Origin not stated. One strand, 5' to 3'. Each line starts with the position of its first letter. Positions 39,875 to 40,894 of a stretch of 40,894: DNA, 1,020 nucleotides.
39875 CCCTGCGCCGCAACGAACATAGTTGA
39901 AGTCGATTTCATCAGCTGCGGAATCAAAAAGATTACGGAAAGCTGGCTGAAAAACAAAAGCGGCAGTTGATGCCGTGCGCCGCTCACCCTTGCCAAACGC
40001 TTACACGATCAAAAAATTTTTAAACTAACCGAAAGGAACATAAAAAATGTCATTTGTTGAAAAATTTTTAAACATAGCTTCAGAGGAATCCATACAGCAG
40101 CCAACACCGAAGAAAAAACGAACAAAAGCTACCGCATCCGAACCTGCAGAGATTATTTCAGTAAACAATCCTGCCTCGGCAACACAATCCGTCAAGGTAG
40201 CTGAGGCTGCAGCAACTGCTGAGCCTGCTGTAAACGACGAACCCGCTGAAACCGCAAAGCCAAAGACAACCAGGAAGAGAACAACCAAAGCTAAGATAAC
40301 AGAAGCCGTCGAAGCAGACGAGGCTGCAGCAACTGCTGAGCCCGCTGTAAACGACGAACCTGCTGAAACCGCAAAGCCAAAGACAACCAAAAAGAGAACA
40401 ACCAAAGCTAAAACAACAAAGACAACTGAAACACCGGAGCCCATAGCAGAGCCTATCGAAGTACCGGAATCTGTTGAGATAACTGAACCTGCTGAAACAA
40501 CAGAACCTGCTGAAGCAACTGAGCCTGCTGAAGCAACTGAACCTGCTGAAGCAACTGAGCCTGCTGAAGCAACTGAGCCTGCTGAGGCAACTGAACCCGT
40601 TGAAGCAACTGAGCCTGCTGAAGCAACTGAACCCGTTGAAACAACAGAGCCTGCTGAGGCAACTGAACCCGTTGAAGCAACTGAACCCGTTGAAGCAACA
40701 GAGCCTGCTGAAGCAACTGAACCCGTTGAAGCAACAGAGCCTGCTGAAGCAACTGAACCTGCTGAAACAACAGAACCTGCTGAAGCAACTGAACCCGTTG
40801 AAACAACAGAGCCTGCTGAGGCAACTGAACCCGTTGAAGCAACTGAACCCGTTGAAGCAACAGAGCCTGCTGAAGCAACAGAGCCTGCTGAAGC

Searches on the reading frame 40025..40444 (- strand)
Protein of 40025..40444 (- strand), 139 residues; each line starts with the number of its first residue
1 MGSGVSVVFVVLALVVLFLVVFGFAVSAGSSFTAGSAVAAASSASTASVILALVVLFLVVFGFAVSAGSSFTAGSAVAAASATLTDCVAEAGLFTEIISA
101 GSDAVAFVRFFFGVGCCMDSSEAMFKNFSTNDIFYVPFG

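Call 7: search_protein_families(library=pfam, proteins=[window:40025-40444:-], max_evalue=0.01)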
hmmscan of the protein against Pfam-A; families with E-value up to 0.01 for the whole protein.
window:40025-40444:- (139 aa): 1 family
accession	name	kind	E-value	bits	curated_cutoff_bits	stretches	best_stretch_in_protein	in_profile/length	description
PF04277.18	OAD_gamma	-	0.0044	18.1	27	1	1-47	7-53/76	Oxaloacetate decarboxylase, gamma chain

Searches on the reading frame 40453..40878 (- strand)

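Call 89: search_protein_families(library=pfam, proteins=[window:40453-40878:-], max_evalue=0.1)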
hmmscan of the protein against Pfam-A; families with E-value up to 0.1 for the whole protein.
window:40453-40878:- (141 aa): 3 families
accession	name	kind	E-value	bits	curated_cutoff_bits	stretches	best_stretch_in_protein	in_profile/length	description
PF20854.2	LED_rpt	-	7.8e-07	29.5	59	1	8-123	10-125/176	LED repeat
PF25084.1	LbH_EIF2B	-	7.8e-05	23.1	54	0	86-137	53-103/105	EIF2B subunit epsilon LbH domain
PF22254.1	TFA2_E-tether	-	0.072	13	23.8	0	93-104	14-25/34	Tfa2 E-tether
